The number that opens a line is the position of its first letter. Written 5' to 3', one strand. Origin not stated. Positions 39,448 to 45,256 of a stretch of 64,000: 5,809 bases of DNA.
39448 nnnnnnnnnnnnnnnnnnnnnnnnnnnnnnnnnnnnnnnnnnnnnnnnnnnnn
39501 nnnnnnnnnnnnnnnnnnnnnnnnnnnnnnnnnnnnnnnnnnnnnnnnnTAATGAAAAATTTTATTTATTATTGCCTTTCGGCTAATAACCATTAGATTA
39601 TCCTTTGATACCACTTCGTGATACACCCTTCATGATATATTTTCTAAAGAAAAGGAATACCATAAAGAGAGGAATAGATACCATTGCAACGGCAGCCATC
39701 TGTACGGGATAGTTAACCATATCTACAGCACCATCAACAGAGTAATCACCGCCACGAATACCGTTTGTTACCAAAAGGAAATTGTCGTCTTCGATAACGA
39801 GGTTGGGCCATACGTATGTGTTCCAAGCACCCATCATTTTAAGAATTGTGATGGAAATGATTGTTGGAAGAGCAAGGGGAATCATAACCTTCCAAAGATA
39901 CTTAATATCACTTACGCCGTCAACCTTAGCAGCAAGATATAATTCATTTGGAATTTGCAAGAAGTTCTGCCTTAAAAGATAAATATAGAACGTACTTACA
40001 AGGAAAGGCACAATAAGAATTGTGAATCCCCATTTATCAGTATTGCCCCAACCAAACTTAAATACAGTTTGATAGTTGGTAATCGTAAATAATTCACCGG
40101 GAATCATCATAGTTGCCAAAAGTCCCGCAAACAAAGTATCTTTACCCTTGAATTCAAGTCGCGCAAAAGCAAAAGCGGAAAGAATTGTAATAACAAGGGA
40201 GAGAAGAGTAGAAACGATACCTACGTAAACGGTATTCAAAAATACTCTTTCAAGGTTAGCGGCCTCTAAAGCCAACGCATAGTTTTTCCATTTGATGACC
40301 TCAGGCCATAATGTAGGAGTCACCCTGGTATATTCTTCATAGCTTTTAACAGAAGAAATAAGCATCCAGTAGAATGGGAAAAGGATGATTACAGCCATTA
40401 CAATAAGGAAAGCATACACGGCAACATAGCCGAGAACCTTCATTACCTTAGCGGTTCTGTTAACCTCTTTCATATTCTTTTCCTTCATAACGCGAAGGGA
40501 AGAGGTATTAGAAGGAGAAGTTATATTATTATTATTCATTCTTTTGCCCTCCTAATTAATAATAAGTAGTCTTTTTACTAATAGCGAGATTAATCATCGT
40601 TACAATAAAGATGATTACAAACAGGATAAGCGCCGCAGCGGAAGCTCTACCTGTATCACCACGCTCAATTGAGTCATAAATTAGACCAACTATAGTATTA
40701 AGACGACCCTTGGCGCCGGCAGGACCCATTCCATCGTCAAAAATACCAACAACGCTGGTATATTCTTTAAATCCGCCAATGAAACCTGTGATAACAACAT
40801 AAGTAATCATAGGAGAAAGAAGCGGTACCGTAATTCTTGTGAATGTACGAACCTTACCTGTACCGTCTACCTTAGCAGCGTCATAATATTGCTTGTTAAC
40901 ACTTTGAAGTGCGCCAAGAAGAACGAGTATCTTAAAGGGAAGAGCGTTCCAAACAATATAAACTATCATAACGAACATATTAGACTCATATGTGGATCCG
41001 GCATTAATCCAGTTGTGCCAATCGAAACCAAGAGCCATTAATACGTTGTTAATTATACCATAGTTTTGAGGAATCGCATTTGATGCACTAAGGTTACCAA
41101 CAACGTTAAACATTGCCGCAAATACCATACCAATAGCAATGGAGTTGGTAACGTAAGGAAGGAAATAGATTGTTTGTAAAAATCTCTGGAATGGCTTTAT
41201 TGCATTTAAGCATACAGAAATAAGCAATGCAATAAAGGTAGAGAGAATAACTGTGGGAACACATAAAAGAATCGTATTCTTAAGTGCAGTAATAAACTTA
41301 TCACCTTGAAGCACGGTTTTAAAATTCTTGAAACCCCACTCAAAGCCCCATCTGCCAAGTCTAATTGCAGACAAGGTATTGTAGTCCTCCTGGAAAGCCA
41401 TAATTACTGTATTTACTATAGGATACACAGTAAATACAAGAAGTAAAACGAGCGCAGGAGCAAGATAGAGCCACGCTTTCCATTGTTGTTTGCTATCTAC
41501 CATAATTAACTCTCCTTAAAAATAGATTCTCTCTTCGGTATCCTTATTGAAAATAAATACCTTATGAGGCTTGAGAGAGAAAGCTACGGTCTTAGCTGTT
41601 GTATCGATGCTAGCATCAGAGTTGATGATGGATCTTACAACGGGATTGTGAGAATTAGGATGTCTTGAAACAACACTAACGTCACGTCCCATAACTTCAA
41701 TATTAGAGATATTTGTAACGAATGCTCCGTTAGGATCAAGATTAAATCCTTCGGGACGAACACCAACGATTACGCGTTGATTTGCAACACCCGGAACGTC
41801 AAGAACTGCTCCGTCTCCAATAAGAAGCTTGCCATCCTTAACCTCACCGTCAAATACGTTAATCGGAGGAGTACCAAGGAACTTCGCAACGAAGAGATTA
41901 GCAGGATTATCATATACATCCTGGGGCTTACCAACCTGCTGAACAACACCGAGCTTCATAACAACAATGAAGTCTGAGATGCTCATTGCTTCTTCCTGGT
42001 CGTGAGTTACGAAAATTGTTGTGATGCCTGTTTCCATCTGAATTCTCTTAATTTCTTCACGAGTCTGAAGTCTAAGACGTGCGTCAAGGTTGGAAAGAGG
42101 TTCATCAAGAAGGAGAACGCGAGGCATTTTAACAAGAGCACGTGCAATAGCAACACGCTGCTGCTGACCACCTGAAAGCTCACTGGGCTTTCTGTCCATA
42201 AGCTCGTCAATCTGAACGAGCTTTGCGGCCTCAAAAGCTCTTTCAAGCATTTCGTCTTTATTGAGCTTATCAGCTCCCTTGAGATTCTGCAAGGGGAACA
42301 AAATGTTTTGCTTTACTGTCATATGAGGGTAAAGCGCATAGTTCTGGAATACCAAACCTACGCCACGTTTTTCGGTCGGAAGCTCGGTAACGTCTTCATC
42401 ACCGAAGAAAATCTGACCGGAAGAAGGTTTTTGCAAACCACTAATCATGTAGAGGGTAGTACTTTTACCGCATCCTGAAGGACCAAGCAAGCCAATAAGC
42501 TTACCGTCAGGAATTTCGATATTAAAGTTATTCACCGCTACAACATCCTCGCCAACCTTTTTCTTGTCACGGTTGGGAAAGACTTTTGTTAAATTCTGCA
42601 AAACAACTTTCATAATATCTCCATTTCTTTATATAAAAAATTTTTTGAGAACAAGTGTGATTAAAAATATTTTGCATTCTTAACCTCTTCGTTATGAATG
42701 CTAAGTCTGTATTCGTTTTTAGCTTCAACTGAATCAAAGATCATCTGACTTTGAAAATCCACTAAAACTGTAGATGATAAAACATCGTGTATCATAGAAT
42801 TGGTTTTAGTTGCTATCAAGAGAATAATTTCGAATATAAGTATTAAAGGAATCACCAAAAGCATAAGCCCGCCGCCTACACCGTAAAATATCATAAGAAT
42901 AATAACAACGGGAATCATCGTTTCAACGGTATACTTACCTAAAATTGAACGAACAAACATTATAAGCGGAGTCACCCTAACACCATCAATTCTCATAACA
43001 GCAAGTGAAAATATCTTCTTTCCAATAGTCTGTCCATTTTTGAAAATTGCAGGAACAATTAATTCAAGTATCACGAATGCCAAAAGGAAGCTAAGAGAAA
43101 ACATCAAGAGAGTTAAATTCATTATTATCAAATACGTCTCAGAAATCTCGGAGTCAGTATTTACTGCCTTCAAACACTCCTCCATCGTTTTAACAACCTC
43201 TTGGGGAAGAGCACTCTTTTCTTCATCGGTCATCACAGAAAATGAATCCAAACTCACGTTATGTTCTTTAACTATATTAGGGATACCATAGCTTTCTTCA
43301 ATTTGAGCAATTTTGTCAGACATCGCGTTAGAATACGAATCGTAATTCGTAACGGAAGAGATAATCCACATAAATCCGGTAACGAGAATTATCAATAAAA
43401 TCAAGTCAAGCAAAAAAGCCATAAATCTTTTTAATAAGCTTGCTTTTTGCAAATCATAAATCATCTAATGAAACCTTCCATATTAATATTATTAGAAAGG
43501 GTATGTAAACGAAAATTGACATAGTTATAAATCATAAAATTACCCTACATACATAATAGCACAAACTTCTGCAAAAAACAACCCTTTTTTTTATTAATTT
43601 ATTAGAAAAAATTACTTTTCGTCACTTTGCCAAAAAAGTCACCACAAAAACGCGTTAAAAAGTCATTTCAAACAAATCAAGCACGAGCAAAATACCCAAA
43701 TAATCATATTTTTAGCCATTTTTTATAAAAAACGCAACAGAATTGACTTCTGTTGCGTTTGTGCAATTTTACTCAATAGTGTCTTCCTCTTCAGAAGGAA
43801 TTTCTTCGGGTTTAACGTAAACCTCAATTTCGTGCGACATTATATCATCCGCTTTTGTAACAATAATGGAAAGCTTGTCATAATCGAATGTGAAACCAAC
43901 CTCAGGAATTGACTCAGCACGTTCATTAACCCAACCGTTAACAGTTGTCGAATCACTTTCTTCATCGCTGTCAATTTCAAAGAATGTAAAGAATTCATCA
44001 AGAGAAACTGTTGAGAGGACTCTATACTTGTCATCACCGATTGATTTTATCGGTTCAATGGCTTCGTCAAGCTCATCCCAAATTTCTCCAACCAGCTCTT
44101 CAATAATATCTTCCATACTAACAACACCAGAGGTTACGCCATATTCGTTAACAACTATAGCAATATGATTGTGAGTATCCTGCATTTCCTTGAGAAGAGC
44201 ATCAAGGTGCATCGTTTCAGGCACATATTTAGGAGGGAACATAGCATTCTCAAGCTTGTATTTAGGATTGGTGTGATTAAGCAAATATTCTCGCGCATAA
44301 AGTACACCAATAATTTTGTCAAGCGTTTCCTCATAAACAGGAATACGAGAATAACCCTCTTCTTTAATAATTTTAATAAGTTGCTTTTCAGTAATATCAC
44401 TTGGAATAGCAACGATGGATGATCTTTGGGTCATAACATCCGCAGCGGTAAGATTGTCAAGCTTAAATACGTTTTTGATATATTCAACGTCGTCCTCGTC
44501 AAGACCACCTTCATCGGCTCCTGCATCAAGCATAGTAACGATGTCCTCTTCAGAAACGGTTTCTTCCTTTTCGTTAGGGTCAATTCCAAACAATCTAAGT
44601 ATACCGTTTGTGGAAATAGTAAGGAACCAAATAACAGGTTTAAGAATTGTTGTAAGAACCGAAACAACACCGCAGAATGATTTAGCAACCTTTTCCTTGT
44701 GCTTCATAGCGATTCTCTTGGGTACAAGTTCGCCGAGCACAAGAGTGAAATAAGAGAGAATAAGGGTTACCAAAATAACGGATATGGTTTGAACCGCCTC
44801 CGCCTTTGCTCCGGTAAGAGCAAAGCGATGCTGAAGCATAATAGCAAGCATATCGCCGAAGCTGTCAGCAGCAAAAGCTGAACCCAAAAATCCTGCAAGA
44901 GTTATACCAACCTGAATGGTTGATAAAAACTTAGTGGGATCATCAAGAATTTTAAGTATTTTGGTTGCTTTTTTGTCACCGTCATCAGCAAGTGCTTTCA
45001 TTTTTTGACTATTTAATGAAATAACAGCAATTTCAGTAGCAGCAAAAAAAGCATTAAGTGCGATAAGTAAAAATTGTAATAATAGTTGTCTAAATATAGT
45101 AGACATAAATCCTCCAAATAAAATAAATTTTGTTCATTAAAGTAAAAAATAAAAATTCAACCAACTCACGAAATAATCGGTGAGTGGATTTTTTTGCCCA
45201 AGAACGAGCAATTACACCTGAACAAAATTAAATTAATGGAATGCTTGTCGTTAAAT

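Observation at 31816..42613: Seven-gene locus coupling a CUT1 ABC importer to an SNase-type lipoprotein nuclease and two giant OB-fold lipoproteins: candidate extracellular nucleic-acid capture/degradation/uptake system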

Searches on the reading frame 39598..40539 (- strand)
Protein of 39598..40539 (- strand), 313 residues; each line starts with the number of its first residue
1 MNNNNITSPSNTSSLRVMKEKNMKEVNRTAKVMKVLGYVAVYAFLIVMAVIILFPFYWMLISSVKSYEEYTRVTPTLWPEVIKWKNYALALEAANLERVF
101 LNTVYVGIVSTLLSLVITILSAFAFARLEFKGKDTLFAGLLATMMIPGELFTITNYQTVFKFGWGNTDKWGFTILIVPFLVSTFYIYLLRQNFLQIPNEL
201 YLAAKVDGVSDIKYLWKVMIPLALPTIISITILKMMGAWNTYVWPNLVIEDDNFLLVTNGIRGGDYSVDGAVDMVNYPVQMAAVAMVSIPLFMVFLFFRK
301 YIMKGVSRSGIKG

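Call 3: search_protein_families(library=pfam, proteins=[window:39598-40539:-], max_evalue=0.1)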
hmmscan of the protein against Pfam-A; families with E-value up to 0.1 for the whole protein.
window:39598-40539:- (313 aa): 1 family
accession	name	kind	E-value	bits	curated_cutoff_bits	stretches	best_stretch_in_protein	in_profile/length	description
PF00528.27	BPD_transp_1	-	8e-16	58.7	26.4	1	115-307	33-183/184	Binding-protein-dependent transport system inner membrane component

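Call 4: search_protein_families(library=ncbifam, proteins=[window:39598-40539:-], max_evalue=0.1)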
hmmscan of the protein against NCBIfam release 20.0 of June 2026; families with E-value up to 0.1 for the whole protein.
window:39598-40539:- (313 aa): 14 families
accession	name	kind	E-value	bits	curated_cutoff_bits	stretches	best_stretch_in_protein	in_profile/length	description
NF008210.0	PRK10973.1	equivalog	1.1e-26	94.2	297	1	41-307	12-277/281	sn-glycerol-3-phosphate ABC transporter permease UgpE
NF040932.1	ABC_arch_GlcU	equivalog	1.4e-23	84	340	1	42-308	6-266/272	glucose ABC transporter permease GlcU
NF008231.0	PRK10998.1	equivalog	4.4e-19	69.2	261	1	38-313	13-296/296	maltose ABC transporter permease MalG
TIGR01581.1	Mo_ABC_porter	hypoth_equivalog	1.4e-09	37.8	210.3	1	85-234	8-167/225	ABC transporter permease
NF040839.1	tungstate_WtpB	equivalog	4.6e-09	36.3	340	1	90-234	36-189/251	tungstate ABC transporter permease WtpB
NF007047.0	PRK09500.1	equivalog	7.1e-09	35.6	326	1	48-233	11-191/257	spermidine/putrescine ABC transporter permease PotC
NF011624.0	PRK15050.1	equivalog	2.5e-06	26.8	247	2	25-136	14-111/297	2-aminoethylphosphonate ABC transporter permease subunit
TIGR02141.1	modB_ABC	equivalog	1e-05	25.3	182.6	1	103-234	3-144/208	molybdate ABC transporter permease subunit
NF006939.0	PRK09421.1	equivalog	1.5e-05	24.5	262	1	92-235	5-158/230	molybdate ABC transporter permease subunit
NF007044.0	PRK09497.1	equivalog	3.6e-05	23.4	348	1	179-299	159-273/285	spermidine/putrescine ABC transporter permease PotB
TIGR03262.1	PhnU2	equivalog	0.00018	20.3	593.25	1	41-248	7-211/546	putative 2-aminoethylphosphonate ABC transporter permease subunit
NF008196.0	PRK10952.1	equivalog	0.0005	19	439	1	158-241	200-279/356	glycine betaine/L-proline ABC transporter permease ProW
NF007545.0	PRK10160.1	equivalog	0.005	16.3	342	1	203-299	175-261/275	taurine ABC transporter permease TauC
TIGR00969.1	3a0106s02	subfamily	0.063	12.7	240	0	45-229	24-202/272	sulfate ABC transporter permease subunit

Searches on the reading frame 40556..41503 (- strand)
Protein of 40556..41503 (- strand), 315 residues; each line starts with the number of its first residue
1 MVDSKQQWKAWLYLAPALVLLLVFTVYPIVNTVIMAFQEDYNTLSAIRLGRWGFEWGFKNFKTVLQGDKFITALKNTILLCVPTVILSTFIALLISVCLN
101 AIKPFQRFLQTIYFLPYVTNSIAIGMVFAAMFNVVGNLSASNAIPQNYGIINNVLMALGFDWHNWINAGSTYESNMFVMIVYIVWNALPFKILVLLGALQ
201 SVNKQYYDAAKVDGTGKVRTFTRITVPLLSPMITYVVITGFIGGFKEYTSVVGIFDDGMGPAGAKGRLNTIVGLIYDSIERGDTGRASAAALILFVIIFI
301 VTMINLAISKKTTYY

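Call 3: search_protein_families(library=pfam, proteins=[window:40556-41503:-], max_evalue=0.1)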
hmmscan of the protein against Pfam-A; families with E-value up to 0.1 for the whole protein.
window:40556-41503:- (315 aa): 1 family
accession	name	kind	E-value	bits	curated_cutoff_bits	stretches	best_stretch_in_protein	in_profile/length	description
PF00528.27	BPD_transp_1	-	7.1e-16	58.9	26.4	1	96-312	9-182/184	Binding-protein-dependent transport system inner membrane component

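Call 4: search_protein_families(library=ncbifam, proteins=[window:40556-41503:-], max_evalue=0.1)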
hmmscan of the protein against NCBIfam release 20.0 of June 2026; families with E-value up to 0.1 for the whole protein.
window:40556-41503:- (315 aa): 20 families
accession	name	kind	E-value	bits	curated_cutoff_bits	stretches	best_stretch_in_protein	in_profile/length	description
NF007852.0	PRK10561.1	equivalog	8.9e-24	84.8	335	1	5-307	9-286/295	sn-glycerol-3-phosphate ABC transporter permease UgpA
NF008232.0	PRK10999.1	equivalog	3.1e-17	62.5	392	2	55-311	264-517/520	maltose ABC transporter permease MalF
TIGR01581.1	Mo_ABC_porter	hypoth_equivalog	3.6e-12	46.3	210.3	1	60-301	9-222/225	ABC transporter permease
TIGR00969.1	3a0106s02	subfamily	1.5e-10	41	240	1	179-305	146-266/272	sulfate ABC transporter permease subunit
NF040931.1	ABC_arch_GlcT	equivalog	4.7e-10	39.6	360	1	22-307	9-268/278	glucose ABC transporter permease GlcT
TIGR03262.1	PhnU2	equivalog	6.5e-09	35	593.25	1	13-241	6-198/546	putative 2-aminoethylphosphonate ABC transporter permease subunit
TIGR02141.1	modB_ABC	equivalog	3.7e-08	33.3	182.6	1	80-309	6-206/208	molybdate ABC transporter permease subunit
NF011624.0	PRK15050.1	equivalog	1e-07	31.4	247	1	4-296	18-273/297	2-aminoethylphosphonate ABC transporter permease subunit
TIGR02139.1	permease_CysT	equivalog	1.2e-07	31.6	246.1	1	56-307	34-258/265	sulfate ABC transporter permease subunit CysT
NF043074.1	MMSYN1_0196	equivalog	1.6e-07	30.9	350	2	175-312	137-266/277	spermidine/putrescine ABC transporter permease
NF008208.0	PRK10971.1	equivalog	1.1e-06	28.4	415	1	58-306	44-265/277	sulfate/thiosulfate ABC transporter permease CysT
NF007047.0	PRK09500.1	equivalog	1.1e-05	25.2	326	2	183-311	135-254/257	spermidine/putrescine ABC transporter permease PotC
NF007044.0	PRK09497.1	equivalog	2.8e-05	23.8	348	1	65-234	60-208/285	spermidine/putrescine ABC transporter permease PotB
NF006939.0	PRK09421.1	equivalog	3.8e-05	23.2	262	1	71-310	9-218/230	molybdate ABC transporter permease subunit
NF040932.1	ABC_arch_GlcU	equivalog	4.4e-05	23.2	340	1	17-248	8-205/272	glucose ABC transporter permease GlcU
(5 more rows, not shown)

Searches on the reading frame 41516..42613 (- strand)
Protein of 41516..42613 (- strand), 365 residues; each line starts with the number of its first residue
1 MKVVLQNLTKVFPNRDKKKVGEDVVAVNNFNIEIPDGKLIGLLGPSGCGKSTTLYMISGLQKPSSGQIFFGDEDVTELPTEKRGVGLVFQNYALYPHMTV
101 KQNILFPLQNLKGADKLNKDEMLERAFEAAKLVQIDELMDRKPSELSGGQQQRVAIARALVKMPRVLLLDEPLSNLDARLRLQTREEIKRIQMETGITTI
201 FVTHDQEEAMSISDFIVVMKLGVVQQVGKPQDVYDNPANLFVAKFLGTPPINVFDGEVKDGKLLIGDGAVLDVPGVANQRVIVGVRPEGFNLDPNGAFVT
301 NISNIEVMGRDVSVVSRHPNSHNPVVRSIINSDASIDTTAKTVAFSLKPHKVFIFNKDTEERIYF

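Call 3: search_protein_families(library=pfam, proteins=[window:41516-42613:-], max_evalue=0.1)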
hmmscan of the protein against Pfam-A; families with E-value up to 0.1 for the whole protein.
window:41516-42613:- (365 aa): 7 families
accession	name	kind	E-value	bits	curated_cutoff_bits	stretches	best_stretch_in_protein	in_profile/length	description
PF00005.33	ABC_tran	-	3.9e-37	128.3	25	1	27-173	1-136/137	ABC transporter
PF17850.7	CysA_C_terminal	-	2.9e-08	34.6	29.7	1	252-288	1-39/43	CysA C-terminal regulatory domain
PF17912.7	OB_MalK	-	1e-06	29.9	27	1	247-288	1-51/53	MalK OB fold domain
PF13304.12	AAA_21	-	9.4e-05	23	27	1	142-207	234-301/304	AAA domain, putative AbiEii toxin, Type IV TA system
PF08402.16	TOBE_2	-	0.0073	16.8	21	1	283-354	1-75/76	TOBE domain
PF03215.21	Rad17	-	0.013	15.9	23.8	1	32-62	40-70/186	Rad17 P-loop domain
PF00437.27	T2SSE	-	0.062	12.4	24.9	1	42-83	147-187/370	Type II/IV secretion system protein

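Call 4: search_protein_families(library=ncbifam, proteins=[window:41516-42613:-], max_evalue=0.1)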
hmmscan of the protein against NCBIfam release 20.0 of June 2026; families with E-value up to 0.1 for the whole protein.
window:41516-42613:- (365 aa): 191 families (the best 25 are shown)
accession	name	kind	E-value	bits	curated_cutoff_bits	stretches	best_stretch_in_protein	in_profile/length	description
NF008653.0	PRK11650.1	subfamily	1.4e-102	343.4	432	1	17-363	10-355/357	sn-glycerol-3-phosphate ABC transporter ATP-binding protein UgpC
NF040933.2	ABC_arch_GlcV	equivalog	1.1e-98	330.5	450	1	2-345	2-340/357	glucose ABC transporter ATP-binding protein GlcV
NF006987.0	PRK09452.1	equivalog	7e-94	314.6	482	1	15-260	21-260/378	spermidine/putrescine ABC transporter ATP-binding protein PotA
TIGR03265.1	PhnT2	equivalog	1.6e-92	310.5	457.7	1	19-347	12-344/353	putative 2-aminoethylphosphonate ABC transporter ATP-binding protein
TIGR01187.1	potA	subfamily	2.4e-90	302.9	355.6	1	42-332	1-300/325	polyamine ABC transporter ATP-binding protein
NF043075.1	MMSYN1_0197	equivalog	5.3e-87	291.9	550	1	19-355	10-339/341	spermidine/putrescine ABC transporter ATP-binding protein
NF008513.0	PRK11432.1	equivalog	3.7e-85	285.9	496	1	18-357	14-349/351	ferric ABC transporter ATP-binding protein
NF008233.0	PRK11000.1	equivalog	8.3e-85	284.8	568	1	18-359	10-357/369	maltose/maltodextrin ABC transporter ATP-binding protein MalK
TIGR00968.1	3a0106s01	subfamily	2.4e-78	263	342.75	1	18-248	8-233/237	sulfate ABC transporter ATP-binding protein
NF008105.0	PRK10851.1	equivalog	1e-74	251.4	502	1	19-287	11-277/362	sulfate/thiosulfate ABC transporter ATP-binding protein CysA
NF040840.2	tungstate_WtpC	equivalog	1.1e-74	251.9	440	1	27-292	16-278/347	tungstate ABC transporter ATP-binding protein WtpC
TIGR03258.1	PhnT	equivalog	5.4e-73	246.1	499.15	1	25-307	22-312/359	2-aminoethylphosphonate ABC transport system ATP-binding subunit PhnT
NF008621.0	PRK11607.1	equivalog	7.9e-72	242.1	613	1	10-277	18-276/377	putrescine ABC transporter ATP-binding subunit PotG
TIGR01186.1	proV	subfamily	1.3e-65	221.9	326.6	1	24-249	6-233/363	betaine/proline/choline family ABC transporter ATP-binding protein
NF040729.1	ABC_ATP_SaoA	equivalog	2.2e-53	181.2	360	1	2-220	1-207/248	ABC transporter ATP-binding protein SaoA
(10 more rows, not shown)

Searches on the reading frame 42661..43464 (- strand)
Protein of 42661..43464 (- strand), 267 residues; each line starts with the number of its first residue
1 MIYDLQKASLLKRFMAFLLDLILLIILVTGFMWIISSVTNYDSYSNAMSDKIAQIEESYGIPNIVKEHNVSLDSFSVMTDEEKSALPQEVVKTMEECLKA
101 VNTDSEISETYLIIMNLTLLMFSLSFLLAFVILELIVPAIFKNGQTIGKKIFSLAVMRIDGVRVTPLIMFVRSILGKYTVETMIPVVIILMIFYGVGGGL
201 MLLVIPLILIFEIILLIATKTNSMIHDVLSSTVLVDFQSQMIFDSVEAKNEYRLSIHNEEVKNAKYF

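Call 3: search_protein_families(library=pfam, proteins=[window:42661-43464:-], max_evalue=0.1)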
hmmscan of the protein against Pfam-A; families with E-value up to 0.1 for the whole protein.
window:42661-43464:- (267 aa): 1 family
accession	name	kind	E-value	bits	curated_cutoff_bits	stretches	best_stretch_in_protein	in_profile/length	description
PF06271.18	RDD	-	9.6e-12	45.8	24.1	1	8-230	2-136/137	RDD family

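Call 4: search_protein_families(library=ncbifam, proteins=[window:42661-43464:-], max_evalue=0.1)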
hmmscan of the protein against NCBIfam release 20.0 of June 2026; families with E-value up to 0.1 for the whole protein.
window:42661-43464:- (267 aa): 0 families

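Call 101: search_protein_families(library=padloc, proteins=[window:42661-43464:-], max_evalue=0.001)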
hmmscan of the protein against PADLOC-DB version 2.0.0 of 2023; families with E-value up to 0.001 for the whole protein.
window:42661-43464:- (267 aa): 0 families

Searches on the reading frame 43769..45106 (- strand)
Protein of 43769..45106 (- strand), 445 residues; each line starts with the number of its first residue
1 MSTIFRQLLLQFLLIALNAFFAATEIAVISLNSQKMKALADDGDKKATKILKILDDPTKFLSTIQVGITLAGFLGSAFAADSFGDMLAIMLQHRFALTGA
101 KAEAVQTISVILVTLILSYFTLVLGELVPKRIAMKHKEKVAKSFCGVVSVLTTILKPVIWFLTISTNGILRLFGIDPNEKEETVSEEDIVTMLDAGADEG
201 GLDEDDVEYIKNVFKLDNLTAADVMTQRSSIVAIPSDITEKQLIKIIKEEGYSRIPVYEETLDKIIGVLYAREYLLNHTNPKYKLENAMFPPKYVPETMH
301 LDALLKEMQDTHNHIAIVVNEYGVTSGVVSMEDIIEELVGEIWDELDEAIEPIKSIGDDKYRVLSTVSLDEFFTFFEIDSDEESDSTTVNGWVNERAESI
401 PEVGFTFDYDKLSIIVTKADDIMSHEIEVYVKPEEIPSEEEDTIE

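Call 6: search_protein_families(library=pfam, proteins=[window:43769-45106:-], max_evalue=0.001)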
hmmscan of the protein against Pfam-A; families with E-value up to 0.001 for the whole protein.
window:43769-45106:- (445 aa): 3 families
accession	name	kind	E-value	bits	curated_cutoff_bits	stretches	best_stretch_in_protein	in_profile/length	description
PF01595.25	CNNM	-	7.4e-53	179.3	28.4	1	10-205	2-180/181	Cyclin M transmembrane N-terminal domain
PF00571.33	CBS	-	2e-14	54.1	24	2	291-339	8-56/57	CBS domain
PF03471.22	CorC_HlyC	-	1.2e-09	38.4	27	1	355-423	2-71/81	Transporter associated domain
